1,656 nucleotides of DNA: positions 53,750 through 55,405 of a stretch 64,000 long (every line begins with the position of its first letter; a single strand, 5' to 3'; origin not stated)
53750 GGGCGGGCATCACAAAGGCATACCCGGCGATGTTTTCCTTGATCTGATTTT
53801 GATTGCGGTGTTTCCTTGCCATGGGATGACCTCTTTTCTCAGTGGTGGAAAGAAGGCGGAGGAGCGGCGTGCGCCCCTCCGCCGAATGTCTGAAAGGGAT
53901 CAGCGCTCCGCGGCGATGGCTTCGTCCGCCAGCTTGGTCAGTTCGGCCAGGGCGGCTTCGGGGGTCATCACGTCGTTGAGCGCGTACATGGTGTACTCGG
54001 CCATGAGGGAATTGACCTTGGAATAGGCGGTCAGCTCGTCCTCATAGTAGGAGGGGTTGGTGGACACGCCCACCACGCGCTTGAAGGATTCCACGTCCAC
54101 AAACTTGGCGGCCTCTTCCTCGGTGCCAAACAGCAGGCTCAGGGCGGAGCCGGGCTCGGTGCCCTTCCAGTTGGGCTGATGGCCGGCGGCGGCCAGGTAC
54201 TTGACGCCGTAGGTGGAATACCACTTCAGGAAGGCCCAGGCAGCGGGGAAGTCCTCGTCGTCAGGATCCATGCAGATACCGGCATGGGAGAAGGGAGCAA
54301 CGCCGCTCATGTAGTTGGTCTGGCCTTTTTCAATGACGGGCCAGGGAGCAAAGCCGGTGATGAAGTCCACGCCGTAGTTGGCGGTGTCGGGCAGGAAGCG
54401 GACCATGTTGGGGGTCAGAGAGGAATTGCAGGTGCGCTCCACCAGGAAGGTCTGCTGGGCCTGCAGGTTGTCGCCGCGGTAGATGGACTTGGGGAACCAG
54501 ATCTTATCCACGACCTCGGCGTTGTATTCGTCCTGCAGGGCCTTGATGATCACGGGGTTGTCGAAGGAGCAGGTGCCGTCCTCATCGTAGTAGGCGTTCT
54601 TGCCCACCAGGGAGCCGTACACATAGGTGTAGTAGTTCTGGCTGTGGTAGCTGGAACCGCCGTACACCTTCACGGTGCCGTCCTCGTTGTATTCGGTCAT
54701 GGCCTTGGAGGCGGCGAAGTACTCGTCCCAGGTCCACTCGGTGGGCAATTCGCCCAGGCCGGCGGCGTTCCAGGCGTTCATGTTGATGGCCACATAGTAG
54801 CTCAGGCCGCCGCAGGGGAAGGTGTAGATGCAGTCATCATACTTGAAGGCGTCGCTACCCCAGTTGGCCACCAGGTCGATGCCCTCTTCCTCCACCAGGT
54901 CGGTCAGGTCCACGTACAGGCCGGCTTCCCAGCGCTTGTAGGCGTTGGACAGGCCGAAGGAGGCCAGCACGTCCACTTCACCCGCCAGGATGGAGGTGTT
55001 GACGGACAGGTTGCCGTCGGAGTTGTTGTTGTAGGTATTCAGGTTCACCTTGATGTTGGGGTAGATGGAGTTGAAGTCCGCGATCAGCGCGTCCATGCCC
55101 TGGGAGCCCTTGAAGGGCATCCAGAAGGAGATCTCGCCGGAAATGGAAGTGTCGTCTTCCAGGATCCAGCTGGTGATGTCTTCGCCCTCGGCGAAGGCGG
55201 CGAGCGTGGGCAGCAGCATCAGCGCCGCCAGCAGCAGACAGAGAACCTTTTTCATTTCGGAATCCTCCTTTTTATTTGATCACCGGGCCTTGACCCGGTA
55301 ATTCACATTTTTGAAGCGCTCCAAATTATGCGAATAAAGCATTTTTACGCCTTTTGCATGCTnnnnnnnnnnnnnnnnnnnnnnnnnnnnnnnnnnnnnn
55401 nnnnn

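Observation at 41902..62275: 20-kb sugar island built around five paralogous FAD-dependent oxidoreductases with no recognisable glycoside hydrolase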

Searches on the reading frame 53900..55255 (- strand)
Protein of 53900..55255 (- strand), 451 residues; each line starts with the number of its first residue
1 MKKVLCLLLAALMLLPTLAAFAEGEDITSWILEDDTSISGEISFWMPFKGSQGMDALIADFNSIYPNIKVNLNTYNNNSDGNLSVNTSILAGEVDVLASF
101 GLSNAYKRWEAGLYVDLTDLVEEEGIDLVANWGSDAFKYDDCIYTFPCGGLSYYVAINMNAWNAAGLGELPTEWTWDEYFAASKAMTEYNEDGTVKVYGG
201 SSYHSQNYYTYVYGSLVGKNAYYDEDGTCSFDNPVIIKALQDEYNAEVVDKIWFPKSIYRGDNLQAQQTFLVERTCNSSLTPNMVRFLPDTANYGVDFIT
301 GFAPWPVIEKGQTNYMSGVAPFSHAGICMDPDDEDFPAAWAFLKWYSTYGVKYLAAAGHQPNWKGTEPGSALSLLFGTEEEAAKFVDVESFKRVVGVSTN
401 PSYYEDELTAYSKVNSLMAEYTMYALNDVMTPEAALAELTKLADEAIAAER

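Call 4: search_protein_families(library=pfam, proteins=[window:53900-55255:-], max_evalue=0.01)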
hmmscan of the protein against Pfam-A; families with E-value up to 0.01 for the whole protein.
window:53900-55255:- (451 aa): 1 family
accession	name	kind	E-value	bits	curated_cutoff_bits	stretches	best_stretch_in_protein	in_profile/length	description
PF01547.30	SBP_bac_1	-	1.2e-20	75.1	26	1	53-348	9-302/307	Bacterial extracellular solute-binding protein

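Call 8: search_protein_families(library=ncbifam, proteins=[window:53900-55255:-], max_evalue=0.001)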
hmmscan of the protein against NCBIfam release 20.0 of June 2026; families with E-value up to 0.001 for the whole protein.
window:53900-55255:- (451 aa): 0 families

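Call 42: search_solved_structures(query=window:53900-55255:-, max_evalue=0.001)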
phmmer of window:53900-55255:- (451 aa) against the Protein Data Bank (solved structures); distinct sequences matched with E-value up to 0.001: 8.
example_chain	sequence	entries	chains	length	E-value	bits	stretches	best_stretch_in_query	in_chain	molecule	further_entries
5f7v_A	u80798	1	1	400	1.6e-09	40.4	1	44-251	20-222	Lmo0181 protein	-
9s0l_A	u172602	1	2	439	2.3e-06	30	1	56-195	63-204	Sugar ABC transporter, sugar-binding protein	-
9rsl_A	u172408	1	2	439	2.5e-06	29.9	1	56-195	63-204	Sugar ABC transporter, sugar-binding protein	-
9rsi_A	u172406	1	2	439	3.2e-06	29.5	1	56-195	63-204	Sugar ABC transporter, sugar-binding protein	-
9rwc_A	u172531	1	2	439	3.2e-06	29.5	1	56-195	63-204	Sugar ABC transporter, sugar-binding protein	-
9ry2_A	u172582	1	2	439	4.1e-06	29.2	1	56-191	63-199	Sugar ABC transporter, sugar-binding protein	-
9ru4_A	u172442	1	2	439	4.5e-06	29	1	56-190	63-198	Sugar ABC transporter, sugar-binding protein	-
6fuv_A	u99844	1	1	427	0.00045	22.4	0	45-191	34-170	Solute Binding Protein, BlMnBP1 in complex with mannotriose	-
